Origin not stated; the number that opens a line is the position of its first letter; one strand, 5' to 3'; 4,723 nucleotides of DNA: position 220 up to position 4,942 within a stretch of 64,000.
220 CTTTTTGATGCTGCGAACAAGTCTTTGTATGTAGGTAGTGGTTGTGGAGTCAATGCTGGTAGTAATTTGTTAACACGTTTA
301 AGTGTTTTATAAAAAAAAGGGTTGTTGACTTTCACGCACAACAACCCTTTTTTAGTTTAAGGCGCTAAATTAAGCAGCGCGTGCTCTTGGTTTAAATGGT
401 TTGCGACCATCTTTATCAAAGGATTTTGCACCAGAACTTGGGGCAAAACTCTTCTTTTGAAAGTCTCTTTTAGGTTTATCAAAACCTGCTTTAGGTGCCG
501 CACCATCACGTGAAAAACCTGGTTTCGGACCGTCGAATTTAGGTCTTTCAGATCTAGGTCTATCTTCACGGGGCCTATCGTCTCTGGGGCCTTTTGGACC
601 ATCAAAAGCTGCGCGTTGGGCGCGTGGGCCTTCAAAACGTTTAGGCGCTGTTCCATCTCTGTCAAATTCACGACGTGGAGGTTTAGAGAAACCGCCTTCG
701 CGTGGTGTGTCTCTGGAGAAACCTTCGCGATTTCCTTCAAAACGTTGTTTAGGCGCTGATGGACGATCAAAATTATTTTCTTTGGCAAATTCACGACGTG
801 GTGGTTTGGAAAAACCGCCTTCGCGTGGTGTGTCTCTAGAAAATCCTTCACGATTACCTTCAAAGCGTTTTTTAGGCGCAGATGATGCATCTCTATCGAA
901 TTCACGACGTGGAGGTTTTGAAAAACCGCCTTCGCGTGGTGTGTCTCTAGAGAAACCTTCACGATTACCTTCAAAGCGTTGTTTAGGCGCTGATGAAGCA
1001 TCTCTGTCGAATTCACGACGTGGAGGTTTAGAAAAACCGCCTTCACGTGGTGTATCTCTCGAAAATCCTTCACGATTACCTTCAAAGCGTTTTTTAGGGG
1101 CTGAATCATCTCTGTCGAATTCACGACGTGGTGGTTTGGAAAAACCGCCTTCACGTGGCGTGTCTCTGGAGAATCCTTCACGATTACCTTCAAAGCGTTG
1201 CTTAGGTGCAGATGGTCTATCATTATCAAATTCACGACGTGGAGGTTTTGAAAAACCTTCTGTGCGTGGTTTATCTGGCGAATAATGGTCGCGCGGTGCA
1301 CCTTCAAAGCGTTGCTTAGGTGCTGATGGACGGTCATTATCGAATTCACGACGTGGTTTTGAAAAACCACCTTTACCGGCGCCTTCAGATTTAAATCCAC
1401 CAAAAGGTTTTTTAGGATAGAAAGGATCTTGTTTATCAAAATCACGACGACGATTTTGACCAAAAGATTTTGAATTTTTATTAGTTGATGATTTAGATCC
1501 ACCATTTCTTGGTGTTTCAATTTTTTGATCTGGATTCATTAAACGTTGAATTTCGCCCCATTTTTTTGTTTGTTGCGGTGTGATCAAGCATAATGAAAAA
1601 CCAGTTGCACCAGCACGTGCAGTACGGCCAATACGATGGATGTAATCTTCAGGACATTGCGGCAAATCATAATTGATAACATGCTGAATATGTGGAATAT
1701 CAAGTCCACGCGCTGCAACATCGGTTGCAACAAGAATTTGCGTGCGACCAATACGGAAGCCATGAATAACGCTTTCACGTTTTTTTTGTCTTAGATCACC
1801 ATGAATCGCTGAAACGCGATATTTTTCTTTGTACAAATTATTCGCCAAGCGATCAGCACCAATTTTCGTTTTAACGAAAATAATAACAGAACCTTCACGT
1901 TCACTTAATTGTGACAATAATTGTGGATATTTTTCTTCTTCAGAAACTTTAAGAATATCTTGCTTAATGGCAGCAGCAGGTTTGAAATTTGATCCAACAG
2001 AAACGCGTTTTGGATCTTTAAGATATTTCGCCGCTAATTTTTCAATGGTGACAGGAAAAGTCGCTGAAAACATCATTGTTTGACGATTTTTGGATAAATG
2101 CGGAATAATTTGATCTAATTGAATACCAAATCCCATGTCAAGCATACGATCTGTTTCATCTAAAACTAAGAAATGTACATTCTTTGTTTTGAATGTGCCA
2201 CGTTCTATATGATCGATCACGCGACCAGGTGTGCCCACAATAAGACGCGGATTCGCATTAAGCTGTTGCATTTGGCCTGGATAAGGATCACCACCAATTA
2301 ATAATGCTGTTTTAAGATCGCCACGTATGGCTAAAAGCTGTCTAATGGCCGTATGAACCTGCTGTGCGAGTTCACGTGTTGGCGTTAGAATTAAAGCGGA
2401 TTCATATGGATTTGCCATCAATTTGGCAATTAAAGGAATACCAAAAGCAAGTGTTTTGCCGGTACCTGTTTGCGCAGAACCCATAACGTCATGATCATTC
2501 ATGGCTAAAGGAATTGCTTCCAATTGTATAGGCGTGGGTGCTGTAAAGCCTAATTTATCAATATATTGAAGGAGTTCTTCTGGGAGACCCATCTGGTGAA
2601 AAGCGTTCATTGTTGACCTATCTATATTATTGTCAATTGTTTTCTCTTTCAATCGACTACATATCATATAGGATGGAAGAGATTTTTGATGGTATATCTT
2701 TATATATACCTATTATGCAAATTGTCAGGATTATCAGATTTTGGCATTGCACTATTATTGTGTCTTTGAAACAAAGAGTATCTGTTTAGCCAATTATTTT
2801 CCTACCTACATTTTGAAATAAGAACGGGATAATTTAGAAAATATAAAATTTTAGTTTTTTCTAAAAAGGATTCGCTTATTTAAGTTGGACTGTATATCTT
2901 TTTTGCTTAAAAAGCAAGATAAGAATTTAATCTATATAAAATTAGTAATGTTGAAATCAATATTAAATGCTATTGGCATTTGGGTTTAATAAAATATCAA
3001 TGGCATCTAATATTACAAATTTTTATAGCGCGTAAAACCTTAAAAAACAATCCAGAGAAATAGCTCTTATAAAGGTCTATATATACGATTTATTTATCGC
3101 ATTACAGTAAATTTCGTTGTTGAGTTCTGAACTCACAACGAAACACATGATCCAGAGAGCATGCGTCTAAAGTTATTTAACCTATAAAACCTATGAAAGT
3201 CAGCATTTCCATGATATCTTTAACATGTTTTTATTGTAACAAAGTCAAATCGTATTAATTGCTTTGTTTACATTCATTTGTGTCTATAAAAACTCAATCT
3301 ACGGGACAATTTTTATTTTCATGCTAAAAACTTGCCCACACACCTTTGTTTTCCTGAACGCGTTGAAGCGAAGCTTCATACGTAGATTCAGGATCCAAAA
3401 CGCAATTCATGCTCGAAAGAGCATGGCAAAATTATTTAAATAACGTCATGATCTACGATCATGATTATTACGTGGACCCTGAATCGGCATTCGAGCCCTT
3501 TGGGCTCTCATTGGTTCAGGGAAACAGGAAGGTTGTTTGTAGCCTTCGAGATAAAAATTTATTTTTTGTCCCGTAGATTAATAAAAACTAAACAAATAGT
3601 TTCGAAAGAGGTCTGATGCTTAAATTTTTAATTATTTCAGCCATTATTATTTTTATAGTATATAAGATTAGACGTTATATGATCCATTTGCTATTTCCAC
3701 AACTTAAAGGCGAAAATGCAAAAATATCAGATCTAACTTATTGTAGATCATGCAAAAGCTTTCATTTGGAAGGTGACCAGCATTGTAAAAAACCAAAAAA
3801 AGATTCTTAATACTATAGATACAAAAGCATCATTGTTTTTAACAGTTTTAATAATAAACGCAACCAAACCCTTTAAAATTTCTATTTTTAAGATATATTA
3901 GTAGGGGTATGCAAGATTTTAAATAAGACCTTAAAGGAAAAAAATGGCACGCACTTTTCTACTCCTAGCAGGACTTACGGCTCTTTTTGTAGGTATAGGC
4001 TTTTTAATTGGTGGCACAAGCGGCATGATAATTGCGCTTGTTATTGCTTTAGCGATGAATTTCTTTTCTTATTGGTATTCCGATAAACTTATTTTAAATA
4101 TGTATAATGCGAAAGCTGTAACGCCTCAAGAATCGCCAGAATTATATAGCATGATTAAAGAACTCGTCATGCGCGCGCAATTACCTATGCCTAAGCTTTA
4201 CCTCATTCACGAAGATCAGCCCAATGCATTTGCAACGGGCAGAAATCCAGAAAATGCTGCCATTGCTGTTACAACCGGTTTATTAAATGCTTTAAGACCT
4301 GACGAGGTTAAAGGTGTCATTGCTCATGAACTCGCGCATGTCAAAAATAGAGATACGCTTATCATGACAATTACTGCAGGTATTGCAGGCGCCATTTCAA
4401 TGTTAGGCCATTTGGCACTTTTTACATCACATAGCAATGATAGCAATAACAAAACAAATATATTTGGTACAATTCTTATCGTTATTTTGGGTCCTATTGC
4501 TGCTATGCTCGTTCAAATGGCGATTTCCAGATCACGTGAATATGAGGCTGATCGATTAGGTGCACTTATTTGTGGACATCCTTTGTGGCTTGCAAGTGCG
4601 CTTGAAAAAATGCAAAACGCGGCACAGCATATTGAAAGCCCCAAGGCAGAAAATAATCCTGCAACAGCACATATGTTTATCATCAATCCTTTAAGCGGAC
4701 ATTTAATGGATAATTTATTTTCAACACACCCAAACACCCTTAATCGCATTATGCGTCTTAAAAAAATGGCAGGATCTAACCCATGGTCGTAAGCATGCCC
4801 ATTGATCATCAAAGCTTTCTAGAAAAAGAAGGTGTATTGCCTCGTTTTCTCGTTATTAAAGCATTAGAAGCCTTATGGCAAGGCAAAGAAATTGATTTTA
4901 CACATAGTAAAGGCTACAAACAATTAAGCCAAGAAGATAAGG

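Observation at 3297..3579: Family-A ~280-bp structured element: three copies whose hairpin loops vary but stay as stable tetraloops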

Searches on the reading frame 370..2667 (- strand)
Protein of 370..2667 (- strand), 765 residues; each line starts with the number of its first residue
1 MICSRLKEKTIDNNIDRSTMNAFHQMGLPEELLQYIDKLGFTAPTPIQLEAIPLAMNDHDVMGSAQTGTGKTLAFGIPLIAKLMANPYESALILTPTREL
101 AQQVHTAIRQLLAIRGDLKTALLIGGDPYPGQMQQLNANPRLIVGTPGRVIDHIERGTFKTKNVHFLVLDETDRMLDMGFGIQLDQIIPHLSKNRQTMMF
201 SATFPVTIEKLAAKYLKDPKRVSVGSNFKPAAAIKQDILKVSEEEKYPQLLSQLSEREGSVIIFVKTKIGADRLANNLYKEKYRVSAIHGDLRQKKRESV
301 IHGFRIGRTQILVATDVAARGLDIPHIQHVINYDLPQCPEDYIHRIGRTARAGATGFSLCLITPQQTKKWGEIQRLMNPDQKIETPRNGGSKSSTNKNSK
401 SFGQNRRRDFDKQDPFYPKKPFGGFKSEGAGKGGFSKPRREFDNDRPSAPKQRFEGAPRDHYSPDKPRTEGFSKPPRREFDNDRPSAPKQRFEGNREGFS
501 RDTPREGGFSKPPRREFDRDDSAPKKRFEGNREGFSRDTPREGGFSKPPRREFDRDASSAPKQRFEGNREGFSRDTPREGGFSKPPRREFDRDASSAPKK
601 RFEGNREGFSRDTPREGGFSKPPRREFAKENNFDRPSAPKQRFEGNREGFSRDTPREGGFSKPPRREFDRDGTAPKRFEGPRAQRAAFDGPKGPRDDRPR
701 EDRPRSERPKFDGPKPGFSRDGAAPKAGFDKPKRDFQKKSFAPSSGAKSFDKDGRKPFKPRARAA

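Call 38: search_protein_families(library=pfam, proteins=[window:370-2667:-])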
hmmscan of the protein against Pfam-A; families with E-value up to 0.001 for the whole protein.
window:370-2667:- (765 aa): 3 families
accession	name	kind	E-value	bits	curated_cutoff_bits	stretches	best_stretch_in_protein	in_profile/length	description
PF00270.35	DEAD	-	1.7e-47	161.7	26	1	45-210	1-166/167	DEAD/DEAH box helicase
PF00271.37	Helicase_C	-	2.9e-33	114.8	23.5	1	249-353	5-110/110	Helicase conserved C-terminal domain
PF04851.21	ResIII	-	9.6e-07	29.3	22.5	1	57-204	22-162/164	Type III restriction enzyme, res subunit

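Call 47: find_encoding_contigs(protein=window:370-2667:-, flank=10000, max_places=5)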
Protein window:370-2667:- (765 aa): no gene with exactly this product is on record in the collection.

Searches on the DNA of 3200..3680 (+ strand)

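Call 65: search_rna_families(source=window, start=3200, end=3680, threshold=evalue, max_evalue=10)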
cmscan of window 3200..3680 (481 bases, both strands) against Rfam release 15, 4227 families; matches with E-value up to 10: 7.
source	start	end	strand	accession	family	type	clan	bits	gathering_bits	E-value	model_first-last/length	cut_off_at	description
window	3383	3455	-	RF00055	SNORD96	Gene; snRNA; snoRNA; CD-box;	CL00072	22.1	43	0.12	1-85/85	no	Small nucleolar RNA SNORD96 family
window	3610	3675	+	RF04348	Plastid-psbM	Cis-reg;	-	20.9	52.7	2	1-79/79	no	Plastid-psbM 3UTR RNA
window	3217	3309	+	RF00121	MicC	Gene; sRNA;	-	17.9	90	4.3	1-123/123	no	MicC RNA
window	3542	3612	+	RF00536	snoMe28S-Cm3227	Gene; snRNA; snoRNA; CD-box;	-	17.1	43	9.5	1-82/82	no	Small nucleolar RNA Me28S-Cm3227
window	3555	3625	-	RF04359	Plastid-GIID1-clpP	Intron;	-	16.3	140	1.9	61-130/179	no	Plastid group II-D1 clpP intron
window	3210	3258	-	RF01726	SAM-II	Cis-reg; riboswitch;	-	14.9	44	4.3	1-60/60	no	SAM-II riboswitch aptamer (SAM-II long loop)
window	3385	3485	+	RF04149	MIR447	Gene; miRNA;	-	14.1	200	2.1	1-236/236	no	MIR447 microRNA precursor family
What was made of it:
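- On Any curated RNA family (Rfam 15): The best hit in the element is SNORD96 at 22 bits against a threshold of 43 (call 65).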

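Call 66: search_dna_similar(query=window:3295-3580:+, collection=plasmids, mode=distant, max_evalue=0.001)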
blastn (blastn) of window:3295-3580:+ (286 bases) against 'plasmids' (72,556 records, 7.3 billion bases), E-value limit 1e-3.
No match.

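Call 67: search_dna_similar(query=window:3295-3580:+, collection=phages, mode=distant, max_evalue=0.001)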
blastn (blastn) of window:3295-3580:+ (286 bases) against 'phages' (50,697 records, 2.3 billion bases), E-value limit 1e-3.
No match.
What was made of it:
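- Tried and rejected: blastn (distant mode) against plasmids and phages: none (calls 66, 67).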

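Call 84: build_rna_model(alignment_id=A11)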
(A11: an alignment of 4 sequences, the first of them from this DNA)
Model R1 built from alignment A11 (4 sequences, 183 columns); structure: RNAalifold consensus.
model positions 180; base pairs 57; branch points 3; effective number of sequences 0.76; information 0.591 bits per position. Calibrated on 0.2 Mb of random sequence (short: E-values are rough).
structure used (alignment columns):
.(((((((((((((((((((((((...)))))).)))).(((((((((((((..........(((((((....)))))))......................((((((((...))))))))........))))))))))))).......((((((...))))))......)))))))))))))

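Call 85: search_with_rna_model(model_id=R1, sources=[window, L008, L009, L013, L015, L016, L017, L010], max_evalue=10)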
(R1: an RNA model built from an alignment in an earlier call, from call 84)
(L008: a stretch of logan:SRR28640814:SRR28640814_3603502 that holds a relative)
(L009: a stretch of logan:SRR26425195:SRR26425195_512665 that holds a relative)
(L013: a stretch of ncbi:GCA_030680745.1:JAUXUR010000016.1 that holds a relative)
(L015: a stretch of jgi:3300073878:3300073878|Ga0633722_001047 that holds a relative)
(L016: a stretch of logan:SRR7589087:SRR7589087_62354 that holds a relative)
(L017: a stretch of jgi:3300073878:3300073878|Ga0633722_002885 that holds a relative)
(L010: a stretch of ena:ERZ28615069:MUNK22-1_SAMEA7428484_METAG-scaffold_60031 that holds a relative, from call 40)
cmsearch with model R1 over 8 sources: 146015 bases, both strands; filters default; matches with E-value up to 10: 17.
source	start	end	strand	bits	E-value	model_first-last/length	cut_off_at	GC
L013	14230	14408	-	219.5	1.3e-56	1-180/180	no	0.42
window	46881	47059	+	219.4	1.4e-56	1-180/180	no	0.4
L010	946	1126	+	210.5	3.2e-54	1-180/180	no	0.41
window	3346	3526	+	209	8.3e-54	1-180/180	no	0.43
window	49935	50115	-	197.4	9.9e-51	1-180/180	no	0.46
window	46882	47060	-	94.5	2.9e-23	1-180/180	no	0.41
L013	14229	14407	+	92.2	1.2e-22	1-180/180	no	0.42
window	49934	50114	+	90.8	2.8e-22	1-180/180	no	0.46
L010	947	1127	-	76.5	1.8e-18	1-180/180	no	0.42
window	3347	3527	-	73.9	9.4e-18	1-180/180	no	0.43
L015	18517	18559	+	41.7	3.5e-09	1-43/180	3'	0.42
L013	11184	11355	+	36.1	1.2e-07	1-180/180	no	0.36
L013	11301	11356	-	21.3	0.001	1-180/180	no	0.54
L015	8639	8673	-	19.3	0.0035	1-180/180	no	0.46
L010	683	806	+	17.6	0.0098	1-180/180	no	0.32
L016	9532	9600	+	11.7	0.36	59-126/180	no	0.36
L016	3018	3049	-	11.5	0.41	1-180/180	no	0.31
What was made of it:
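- Tried and rejected: It returned only the known ones, the L015 fragment, the relic, and a weak hairpin hit (call 85).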

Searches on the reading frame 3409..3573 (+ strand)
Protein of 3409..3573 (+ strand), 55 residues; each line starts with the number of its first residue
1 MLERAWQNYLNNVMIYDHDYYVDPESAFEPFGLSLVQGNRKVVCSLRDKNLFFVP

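Call 25: find_homologous_proteins(query=A2, max_evalue=0.01)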
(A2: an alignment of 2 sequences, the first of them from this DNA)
Query A2 (2 sequences): no candidate shares three 5-residue words with the query. No homologue found.
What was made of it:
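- There is no homologue among 5.8 billion proteins (call 25).
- Tried and rejected: Result: none (call 25).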

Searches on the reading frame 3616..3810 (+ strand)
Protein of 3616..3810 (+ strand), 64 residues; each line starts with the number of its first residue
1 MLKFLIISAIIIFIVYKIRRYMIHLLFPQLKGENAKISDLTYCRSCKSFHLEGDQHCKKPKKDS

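Call 38: search_protein_families(library=pfam, proteins=[window:3616-3810:+])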
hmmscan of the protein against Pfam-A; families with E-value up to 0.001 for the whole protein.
window:3616-3810:+ (64 aa): 0 families

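Call 40: find_encoding_contigs(protein=window:3616-3810:+, flank=10000, max_places=10)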
Protein window:3616-3810:+ (64 aa): 4 contigs read that carry it; 4 places shown.
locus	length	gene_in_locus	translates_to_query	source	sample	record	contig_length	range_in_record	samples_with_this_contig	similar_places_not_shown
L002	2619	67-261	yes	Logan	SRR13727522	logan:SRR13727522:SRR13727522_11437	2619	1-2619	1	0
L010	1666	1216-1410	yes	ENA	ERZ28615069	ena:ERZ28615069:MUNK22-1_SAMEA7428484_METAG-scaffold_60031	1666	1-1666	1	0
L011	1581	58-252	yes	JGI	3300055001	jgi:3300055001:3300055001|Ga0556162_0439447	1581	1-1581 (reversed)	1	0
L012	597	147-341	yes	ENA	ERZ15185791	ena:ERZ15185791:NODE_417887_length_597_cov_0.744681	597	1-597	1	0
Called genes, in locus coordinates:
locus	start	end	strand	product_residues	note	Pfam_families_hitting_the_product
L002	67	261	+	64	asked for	-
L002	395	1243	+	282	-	PF01435:Peptidase_M48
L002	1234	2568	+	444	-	PF01029:NusB, PF01189:Methyltr_RsmB-F, PF13649:Methyltransf_25 (weak)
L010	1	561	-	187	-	?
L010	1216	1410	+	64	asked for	-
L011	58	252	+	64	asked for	-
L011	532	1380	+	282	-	PF01435:Peptidase_M48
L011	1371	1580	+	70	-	?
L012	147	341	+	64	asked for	-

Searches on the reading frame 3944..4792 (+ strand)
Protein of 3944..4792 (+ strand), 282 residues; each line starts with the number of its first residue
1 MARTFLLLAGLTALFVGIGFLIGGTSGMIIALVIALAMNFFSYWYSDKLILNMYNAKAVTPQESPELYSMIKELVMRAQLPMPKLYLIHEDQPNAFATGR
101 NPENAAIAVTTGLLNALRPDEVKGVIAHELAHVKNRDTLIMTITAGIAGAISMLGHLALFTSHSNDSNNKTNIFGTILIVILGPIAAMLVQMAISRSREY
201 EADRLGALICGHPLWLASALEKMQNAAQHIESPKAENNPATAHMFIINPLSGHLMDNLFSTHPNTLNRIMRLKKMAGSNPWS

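Call 15: find_encoding_contigs(protein=window:3944-4792:+, flank=10000, max_places=10)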
Protein window:3944-4792:+ (282 aa): 1 contig read that carries it; 1 place shown.
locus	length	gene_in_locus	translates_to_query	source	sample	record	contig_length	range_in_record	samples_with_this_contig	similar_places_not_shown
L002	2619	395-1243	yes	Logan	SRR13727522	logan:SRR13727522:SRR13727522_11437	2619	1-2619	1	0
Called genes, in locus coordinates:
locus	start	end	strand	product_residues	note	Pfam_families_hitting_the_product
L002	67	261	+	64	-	-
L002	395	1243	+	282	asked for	PF01435:Peptidase_M48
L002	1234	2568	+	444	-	PF01029:NusB, PF01189:Methyltr_RsmB-F, PF13649:Methyltransf_25 (weak)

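Call 38: search_protein_families(library=pfam, proteins=[window:3944-4792:+])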
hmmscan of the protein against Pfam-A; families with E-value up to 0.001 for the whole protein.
window:3944-4792:+ (282 aa): 1 family
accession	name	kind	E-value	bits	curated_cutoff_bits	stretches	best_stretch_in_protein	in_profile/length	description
PF01435.24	Peptidase_M48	-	7.3e-39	134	20.3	1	61-275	1-185/186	Peptidase family M48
